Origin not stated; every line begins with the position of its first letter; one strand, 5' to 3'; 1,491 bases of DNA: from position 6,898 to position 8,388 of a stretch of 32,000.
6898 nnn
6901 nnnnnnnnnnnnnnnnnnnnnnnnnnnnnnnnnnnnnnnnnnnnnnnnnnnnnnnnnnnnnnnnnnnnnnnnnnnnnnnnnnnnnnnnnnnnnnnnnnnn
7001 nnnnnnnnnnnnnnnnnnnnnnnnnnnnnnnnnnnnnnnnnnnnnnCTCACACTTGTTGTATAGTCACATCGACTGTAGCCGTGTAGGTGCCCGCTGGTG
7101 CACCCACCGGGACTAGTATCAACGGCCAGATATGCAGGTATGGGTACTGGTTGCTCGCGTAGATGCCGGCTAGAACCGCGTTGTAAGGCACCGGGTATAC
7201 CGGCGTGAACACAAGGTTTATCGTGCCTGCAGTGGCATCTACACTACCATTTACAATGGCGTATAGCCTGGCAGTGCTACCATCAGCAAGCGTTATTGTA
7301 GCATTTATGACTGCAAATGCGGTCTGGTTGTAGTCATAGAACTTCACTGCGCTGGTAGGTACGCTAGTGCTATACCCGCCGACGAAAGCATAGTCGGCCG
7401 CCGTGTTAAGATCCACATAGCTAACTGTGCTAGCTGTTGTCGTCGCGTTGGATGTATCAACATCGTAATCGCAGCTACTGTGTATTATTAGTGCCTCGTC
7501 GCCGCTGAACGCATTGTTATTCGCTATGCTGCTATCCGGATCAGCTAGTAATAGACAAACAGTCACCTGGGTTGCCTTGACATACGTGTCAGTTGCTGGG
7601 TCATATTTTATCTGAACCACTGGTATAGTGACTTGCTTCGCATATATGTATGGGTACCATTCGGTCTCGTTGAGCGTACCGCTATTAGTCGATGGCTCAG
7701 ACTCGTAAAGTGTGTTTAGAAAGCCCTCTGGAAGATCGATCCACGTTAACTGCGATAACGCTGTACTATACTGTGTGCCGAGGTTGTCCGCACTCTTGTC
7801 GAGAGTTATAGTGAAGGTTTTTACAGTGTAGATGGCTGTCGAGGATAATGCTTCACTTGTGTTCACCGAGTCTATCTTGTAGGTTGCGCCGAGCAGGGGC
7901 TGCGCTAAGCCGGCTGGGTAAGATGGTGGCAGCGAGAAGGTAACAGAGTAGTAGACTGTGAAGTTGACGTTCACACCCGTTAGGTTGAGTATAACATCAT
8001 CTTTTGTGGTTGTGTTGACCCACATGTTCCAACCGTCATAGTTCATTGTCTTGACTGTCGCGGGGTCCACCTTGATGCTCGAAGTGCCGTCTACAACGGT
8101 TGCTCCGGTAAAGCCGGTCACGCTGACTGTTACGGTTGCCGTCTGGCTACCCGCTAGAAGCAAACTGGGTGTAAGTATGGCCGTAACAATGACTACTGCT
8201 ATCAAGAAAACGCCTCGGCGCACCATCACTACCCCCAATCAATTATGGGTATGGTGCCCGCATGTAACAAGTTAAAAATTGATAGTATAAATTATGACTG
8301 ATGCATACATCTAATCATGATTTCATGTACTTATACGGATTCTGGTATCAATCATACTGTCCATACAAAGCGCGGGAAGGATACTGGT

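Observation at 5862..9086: Candidate surface-filament module: sequon-rich beta-protein, membrane-anchored PapD-like protein and a divergent type IV pilin-like gene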

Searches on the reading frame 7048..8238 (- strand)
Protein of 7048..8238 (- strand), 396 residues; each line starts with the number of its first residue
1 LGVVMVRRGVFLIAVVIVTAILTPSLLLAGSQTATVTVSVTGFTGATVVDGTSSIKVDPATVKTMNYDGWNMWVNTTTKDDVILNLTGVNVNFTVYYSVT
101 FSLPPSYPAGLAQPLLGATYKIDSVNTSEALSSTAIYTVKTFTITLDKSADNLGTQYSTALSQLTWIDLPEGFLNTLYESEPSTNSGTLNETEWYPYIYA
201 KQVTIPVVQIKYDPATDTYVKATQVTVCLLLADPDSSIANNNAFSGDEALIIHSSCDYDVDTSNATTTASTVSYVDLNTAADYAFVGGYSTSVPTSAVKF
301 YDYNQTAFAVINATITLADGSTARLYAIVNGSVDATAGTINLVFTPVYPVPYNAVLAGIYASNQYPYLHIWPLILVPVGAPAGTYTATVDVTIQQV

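Call 3: search_protein_families(library=pfam, proteins=[window:7048-8238:-], max_evalue=1)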
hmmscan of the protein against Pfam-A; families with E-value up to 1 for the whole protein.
window:7048-8238:- (396 aa): 1 family
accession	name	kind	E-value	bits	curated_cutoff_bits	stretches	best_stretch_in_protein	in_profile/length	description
PF17786.7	Mannosidase_ig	-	0.3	12.1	23.4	1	31-87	14-70/91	Mannosidase Ig/CBM-like domain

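Call 4: search_protein_families(library=ncbifam, proteins=[window:7048-8238:-], max_evalue=1)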
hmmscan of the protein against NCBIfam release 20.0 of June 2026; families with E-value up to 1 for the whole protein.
window:7048-8238:- (396 aa): 0 families

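Call 6: find_homologous_proteins(query=window:7048-8238:-)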
Query window:7048-8238:- (396 aa): 5 proteins with E <= 0.001 among 8000 candidates.
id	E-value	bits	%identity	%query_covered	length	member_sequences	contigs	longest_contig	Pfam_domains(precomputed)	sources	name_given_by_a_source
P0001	7.7e-247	836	100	99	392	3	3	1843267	-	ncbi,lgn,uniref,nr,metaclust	ncbi:hypothetical protein Pyrfu_0660 [Pyrolobus fumarii 1A]|uniref:Uncharacterized protein n=1 Tax=P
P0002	5.4e-113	396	51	98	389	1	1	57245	-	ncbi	-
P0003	3.6e-106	374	47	98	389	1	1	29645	-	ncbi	-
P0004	3.1e-56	209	45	64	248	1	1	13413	-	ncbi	-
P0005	7.7e-44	168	46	53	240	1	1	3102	-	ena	-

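Call 7: search_solved_structures(query=window:7048-8238:-, max_evalue=10)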
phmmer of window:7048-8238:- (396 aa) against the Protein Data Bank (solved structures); distinct sequences matched with E-value up to 10: 0.

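Call 11: find_encoding_contigs(protein=P0003, flank=8000, max_places=3)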
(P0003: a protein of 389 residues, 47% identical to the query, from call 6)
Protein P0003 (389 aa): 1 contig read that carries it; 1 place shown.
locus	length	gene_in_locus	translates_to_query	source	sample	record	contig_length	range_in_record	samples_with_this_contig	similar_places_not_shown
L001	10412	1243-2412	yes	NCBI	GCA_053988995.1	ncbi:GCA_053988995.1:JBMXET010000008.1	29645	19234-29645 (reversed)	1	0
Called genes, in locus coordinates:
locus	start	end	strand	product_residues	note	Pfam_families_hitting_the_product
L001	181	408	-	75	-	-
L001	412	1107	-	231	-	-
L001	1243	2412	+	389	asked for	-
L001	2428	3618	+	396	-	-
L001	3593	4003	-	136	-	PF00011:HSP20 (weak), PF17886:ArsA_HSP20 (weak)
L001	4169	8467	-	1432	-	PF24025:Ig_DR_A0283-like (faint), PF08308:PEGA (faint), PF13620:CarboxypepD_reg (weak), PF13715:CarbopepD_reg_2 (faint), PF17802:SpaA (faint), PF17962:bMG6 (faint), PF07550:Shr-like_HID (faint), PF13620:CarboxypepD_reg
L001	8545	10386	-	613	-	PF00009:GTP_EFTU, PF01926:MMR_HSR1 (weak), PF22042:EF-G_D2 (faint), PF03144:GTP_EFTU_D2 (weak), PF11987:IF-2, PF14578:GTP_EFTU_D4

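Call 12: find_encoding_contigs(protein=P0002, flank=8000, max_places=3)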
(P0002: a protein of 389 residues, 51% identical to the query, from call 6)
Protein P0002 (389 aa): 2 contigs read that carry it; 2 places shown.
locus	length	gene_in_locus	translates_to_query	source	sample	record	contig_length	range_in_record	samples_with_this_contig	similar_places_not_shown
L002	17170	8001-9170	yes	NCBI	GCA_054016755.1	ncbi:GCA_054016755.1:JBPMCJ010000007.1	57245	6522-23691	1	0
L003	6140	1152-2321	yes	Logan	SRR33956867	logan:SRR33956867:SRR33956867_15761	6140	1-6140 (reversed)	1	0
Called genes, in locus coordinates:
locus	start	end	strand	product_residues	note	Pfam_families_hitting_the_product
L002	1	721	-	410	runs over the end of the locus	-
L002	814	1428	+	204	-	-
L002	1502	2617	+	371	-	PF00437:T2SSE (weak), PF25199:nSTAND_NTPase5 (faint), PF13191:AAA_16 (weak), PF13401:AAA_22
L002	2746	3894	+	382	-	-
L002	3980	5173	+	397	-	-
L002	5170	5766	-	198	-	-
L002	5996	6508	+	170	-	-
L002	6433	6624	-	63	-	-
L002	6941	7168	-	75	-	-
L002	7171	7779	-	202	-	-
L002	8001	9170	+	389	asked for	-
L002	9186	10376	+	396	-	-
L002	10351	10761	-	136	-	PF00011:HSP20 (weak), PF17886:ArsA_HSP20 (weak)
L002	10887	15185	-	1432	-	PF23381:Beta-prop_IFT122_1st (faint), PF24025:Ig_DR_A0283-like (faint), PF08308:PEGA (faint), PF21226:MalQ_N (faint), PF13620:CarboxypepD_reg, PF13715:CarbopepD_reg_2 (faint), PF17802:SpaA (faint), PF13620:CarboxypepD_reg, +1 more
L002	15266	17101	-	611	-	PF00009:GTP_EFTU, PF01926:MMR_HSR1 (weak), PF22042:EF-G_D2 (faint), PF03144:GTP_EFTU_D2 (weak), PF11987:IF-2, PF14578:GTP_EFTU_D4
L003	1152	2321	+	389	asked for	-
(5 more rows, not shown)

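Call 22: search_solved_structures(query=A1, max_evalue=10)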
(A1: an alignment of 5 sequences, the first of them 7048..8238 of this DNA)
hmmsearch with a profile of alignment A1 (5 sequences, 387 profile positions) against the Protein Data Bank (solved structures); distinct sequences matched with E-value up to 10: 1.
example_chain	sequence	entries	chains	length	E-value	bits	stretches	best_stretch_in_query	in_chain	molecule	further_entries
2mca_A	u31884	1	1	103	0.83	11.8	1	294-327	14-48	Uncharacterized protein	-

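Call 29: predict_structure(alignment_id=A1)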
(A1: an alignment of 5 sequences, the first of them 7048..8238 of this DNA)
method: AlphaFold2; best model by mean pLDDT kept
length: 396 residues; sequences in the alignment: 5
mean_pLDDT: 38.0   pTM: 0.31
mean pLDDT of the five models: 38.0, 37.0, 35.1, 31.7, 30.8
residues with pLDDT >= 90: 0; 70-90: 0; 50-70: 90; < 50: 306
segments of 3 or more residues with pLDDT < 50: 1-5, 7-9, 22-197, 208-214, 217-221, 256-313, 348-396
pLDDT, mean of each block of 10 residues (from residue 1): 50 59 39 35 35 34 26 25 32 36 40 29 27 25 25 26 22 25 27 41 53 44 56 58 56 46 32 31 30 34 37 50 56 59 55 30 30 32 40 32
secondary structure, 60 per line:
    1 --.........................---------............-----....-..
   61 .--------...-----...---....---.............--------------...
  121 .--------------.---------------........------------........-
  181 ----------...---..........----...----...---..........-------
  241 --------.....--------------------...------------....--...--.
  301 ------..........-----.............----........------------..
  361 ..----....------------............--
elements in order: H3-27 E37-48 E54-57 E84-87 E91-103 E118-121 H152-159 H172-179 E197-206 E211-213 E218-220 E224-233 E249-253 H289-292 E307-316 E322-334 E339-346 H359-362 E367-370 E383-394

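Call 30: search_protein_representatives(alignment_id=A1)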
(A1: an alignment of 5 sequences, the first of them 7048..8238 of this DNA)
Query: 5 sequences, 387 profile positions. Proteins with E-value up to 0.001 (for the whole library): 6; up to 1e-10: 5; up to 1e-30: 5. The best 6 are listed.
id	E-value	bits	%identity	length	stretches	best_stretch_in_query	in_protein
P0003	4.5e-210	713.9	-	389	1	1-387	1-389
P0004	8.8e-115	400.2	-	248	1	130-387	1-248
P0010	2.2e-113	395.6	-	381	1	5-387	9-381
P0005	1.1e-101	357.1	-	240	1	2-250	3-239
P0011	1.9e-38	148.9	-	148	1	242-387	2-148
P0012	6.1e-05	38.6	-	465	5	215-270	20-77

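Call 33: find_related_loci(query=A1, collection=genome_contigs, flank=10000)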
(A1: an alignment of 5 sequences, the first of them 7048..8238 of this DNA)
Query A1 (396 aa) in genome_contigs; peptide patterns used: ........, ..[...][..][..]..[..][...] (x = any residue, [..] = any of these).
37 stretches matched a pattern; 1 encode a relative of the query (tblastn E <= 1e-3); 1 distinct loci.
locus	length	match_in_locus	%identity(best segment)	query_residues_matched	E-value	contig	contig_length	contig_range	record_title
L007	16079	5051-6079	44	43-395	3e-90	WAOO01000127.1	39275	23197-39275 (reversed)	MAG: Pyrolobus sp. isolate S143_113_esom k151_9225, whole genome shotgun sequence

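Call 49: search_solved_structures(query=A5, max_evalue=10)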
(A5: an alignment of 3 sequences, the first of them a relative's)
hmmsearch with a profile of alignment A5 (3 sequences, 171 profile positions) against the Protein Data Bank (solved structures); distinct sequences matched with E-value up to 10: 6.
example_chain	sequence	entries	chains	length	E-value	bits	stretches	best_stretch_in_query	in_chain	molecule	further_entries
9h8b_Au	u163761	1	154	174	2.7e-25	92.3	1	7-169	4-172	CanX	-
9bab_z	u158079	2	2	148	3.7e-20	75.6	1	32-170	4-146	DUF1102 domain-containing protein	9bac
7uii_a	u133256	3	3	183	2.8e-17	66.2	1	35-168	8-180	CanA | Cannulae forming protein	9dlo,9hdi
4atw_A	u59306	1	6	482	0.33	13.9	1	14-85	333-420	ALPHA-L-ARABINOFURANOSIDASE DOMAIN PROTEIN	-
3s2c_A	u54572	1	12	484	0.33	13.9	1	14-85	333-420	Alpha-N-arabinofuranosidase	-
3ug3_A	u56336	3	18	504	0.36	13.8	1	14-85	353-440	Alpha-L-arabinofuranosidase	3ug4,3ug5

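Call 53: fold_search(model_id=the predicted structure, library=pdb)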
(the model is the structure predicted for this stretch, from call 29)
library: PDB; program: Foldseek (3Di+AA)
matches with E <= 10: 21; with E <= 0.001: 0
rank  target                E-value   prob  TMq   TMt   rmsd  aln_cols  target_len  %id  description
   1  8snb_7A               4.5e+00  0.01  0.11  0.07  28.4       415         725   11  atomic model of sea urchin sperm doublet microtubule (48-nm periodicity) (released 2023-06-28)
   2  8tw4_D                4.7e+00  0.04  0.07  0.25  10.1        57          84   16  TCR in nanodisc ND-I (released 2024-10-02)
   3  2y8f_A                5.0e+00  0.02  0.10  0.19  11.7       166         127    6  Structure of the Ran-binding domain from human RanBP3 (wild type) (released 2011-02-16)
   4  5wwc_B                5.3e+00  0.06  0.06  0.28  10.6        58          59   12  The crystal structure of Cren7 mutant L28M in complex with dsDNA (released 2017-04-26)
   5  2y8f_D                5.9e+00  0.02  0.09  0.18  14.2       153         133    5  Structure of the Ran-binding domain from human RanBP3 (wild type) (released 2011-02-16)
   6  6ptn_3                6.2e+00  0.01  0.06  0.04  17.9       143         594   10  Structure of Ctf4 trimer in complex with two CMG helicases (released 2019-11-20)
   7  9hbk_C                6.6e+00  0.01  0.08  0.09  24.0       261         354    8  Structure of A16/G9 in complex with A56/K2 (vaccinia virus) (released 2025-09-03)
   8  7pmn_2                7.0e+00  0.01  0.06  0.04  13.3        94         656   16  S. cerevisiae replisome-SCF(Dia2) complex bound to double-stranded DNA (conformation II) (released 2021-11-10)
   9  8vhx_F                7.4e+00  0.03  0.09  0.19   6.3        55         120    4  Cryo-EM of neck of bacteriophage Chi (released 2024-10-02)
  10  6skl_2                7.8e+00  0.01  0.07  0.05  12.2        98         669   12  Cryo-EM structure of the CMG Fork Protection Complex at a replication fork - Conformation 1 (released 2020-05-06)
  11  7xdu_A                8.2e+00  0.01  0.07  0.08  13.4        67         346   12  TtherAmDH-NAD+ (released 2023-04-05)
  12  4r7y_A                8.2e+00  0.01  0.07  0.05  17.1       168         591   11  Crystal structure of an active MCM hexamer (released 2014-10-08)
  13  7onh_A                8.7e+00  0.01  0.08  0.10  19.4       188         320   12  Crystal structure of the computationally designed SAKe6BE-L3 protein (released 2022-12-14)
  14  8w0e_3                8.7e+00  0.01  0.06  0.05  16.9       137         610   15  Cryo-EM structure of a human MCM2-7 single hexamer on dsDNA (released 2024-10-02)
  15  7uik_p                9.2e+00  0.00  0.09  0.05  25.8       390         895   10  Mediator-PIC Early (Tail A + Upstream DNA & Activator) (released 2023-03-01)
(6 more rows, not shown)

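Call 54: find_encoding_contigs(protein=P0004, flank=8000, max_places=3)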
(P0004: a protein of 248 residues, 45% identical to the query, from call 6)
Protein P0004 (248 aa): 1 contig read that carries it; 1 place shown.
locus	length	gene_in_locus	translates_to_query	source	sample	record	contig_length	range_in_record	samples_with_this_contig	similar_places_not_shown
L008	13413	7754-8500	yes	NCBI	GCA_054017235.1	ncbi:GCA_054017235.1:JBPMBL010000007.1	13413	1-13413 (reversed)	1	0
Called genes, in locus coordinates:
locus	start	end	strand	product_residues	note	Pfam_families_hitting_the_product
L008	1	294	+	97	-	?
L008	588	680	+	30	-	-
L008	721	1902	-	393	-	PF01266:DAO (faint), PF07992:Pyr_redox_2, PF21706:FCSD_central (weak)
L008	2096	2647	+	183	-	PF27343:MJ0207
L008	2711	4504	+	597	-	PF00482:T2SSF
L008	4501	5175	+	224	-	PF01885:PTS_2-RNA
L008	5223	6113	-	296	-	PF12804:NTP_transf_3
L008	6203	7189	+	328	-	PF08240:ADH_N, PF16912:Glu_dehyd_C, PF00107:ADH_zinc_N, PF13602:ADH_zinc_N_2 (weak)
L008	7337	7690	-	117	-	-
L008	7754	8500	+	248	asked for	-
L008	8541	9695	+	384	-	-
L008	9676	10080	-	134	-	-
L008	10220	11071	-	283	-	PF00795:CN_hydrolase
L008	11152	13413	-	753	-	?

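Call 55: find_encoding_contigs(protein=P0010, flank=8000, max_places=3)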
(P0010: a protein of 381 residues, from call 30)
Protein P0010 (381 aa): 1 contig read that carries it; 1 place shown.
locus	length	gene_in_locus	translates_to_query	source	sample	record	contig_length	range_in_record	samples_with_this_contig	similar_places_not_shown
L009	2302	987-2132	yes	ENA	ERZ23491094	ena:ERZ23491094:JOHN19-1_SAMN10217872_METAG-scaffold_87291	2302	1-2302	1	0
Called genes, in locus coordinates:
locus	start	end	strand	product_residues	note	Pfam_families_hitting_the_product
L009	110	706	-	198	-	-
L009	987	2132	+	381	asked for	-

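Call 64: search_protein_families(library=phrogs, proteins=[window:7048-8238:-], max_evalue=0.1)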
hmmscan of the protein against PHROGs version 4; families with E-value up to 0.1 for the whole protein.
window:7048-8238:- (396 aa): 1 family
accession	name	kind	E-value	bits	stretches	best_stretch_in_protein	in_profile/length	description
phrog_4074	-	unknown function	0.016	16.3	1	45-88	33-76/90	-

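Call 73: search_protein_families(library=pfam, alignment_id=A1, max_evalue=1)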
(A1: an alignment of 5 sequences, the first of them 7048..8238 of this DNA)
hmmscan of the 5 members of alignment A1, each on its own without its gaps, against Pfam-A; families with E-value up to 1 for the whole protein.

A. member 1, window:7048-8238:- (396 aa): 1 family
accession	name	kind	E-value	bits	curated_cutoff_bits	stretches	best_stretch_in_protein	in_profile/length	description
PF17786.7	Mannosidase_ig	-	0.3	12.1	23.4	1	31-87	14-70/91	Mannosidase Ig/CBM-like domain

B. families by the number of members that match (of 5 scanned): 2 families
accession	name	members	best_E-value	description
PF14155.11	DUF4307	1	0.042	Domain of unknown function (DUF4307)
PF17786.7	Mannosidase_ig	1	0.3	Mannosidase Ig/CBM-like domain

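Call 83: find_related_loci(query=A1, collection=metagenome_contigs, flank=6000)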
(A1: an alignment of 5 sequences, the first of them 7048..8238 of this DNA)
Query A1 (396 aa) in metagenome_contigs; peptide patterns used: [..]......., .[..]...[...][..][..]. (x = any residue, [..] = any of these).
149 stretches matched a pattern, but none encodes a relative of the query by tblastn (E <= 1e-3).

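Call 85: search_protein_families(library=ncbifam, proteins=[L002:814-1428:+, L002:1502-2617:+, L002:3980-5173:+, L002:10887-15185:-], max_evalue=0.01)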
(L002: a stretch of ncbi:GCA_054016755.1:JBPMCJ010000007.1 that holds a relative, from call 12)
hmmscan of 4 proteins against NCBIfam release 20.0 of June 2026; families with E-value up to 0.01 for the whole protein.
L002:814-1428:+ (204 aa): 4 families
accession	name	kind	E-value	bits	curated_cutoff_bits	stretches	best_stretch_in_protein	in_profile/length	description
TIGR02228.1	sigpep_I_arch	equivalog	2.3e-25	89.3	51.85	1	27-180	9-153/158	signal peptidase I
NF046067.1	SigPepSipWBacil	equivalog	2.1e-13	50.3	190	1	50-180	40-157/189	signal peptidase I SipW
TIGR02227.1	sigpep_I_bact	equivalog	1.4e-05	25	47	1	32-87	4-61/162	signal peptidase I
TIGR02754.1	sod_Ni_protease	equivalog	0.0028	18.1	63.25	1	53-84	3-36/90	nickel-type superoxide dismutase maturation protease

L002:1502-2617:+ (371 aa): 6 families
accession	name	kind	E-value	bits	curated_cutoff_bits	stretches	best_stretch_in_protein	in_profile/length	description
TIGR00455.1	apsK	equivalog_domain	0.00045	19.9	138.7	1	54-106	19-66/184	adenylyl-sulfate kinase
TIGR02533.1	type_II_gspE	equivalog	0.0013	17.5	630.25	1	36-72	226-262/486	type II secretion system ATPase GspE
NF010248.0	PRK13695.1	equivalog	0.0055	16.4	156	0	56-83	6-33/180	NTPase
NF007755.0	PRK10436.1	equivalog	0.0059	15.3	617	1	35-71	201-237/465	type II secretion system protein GspE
NF003013.0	PRK03846.1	subfamily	0.007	16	163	0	53-106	28-76/202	adenylyl-sulfate kinase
NF041000.1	ATPase_ComGA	equivalog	0.008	15.2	300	0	50-75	125-150/267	competence type IV pilus ATPase ComGA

L002:3980-5173:+ (397 aa): 0 families

L002:10887-15185:- (1432 aa): 2 families
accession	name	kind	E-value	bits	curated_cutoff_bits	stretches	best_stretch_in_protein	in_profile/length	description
NF052345.1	S_layer_anammox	exception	4.1e-08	31.1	1400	1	1247-1378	1334-1476/1596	Kustd1514 family S-layer glycoprotein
TIGR03300.1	assembly_YfgL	equivalog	0.0081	14.9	285.2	0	371-443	43-120/377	outer membrane protein assembly factor BamB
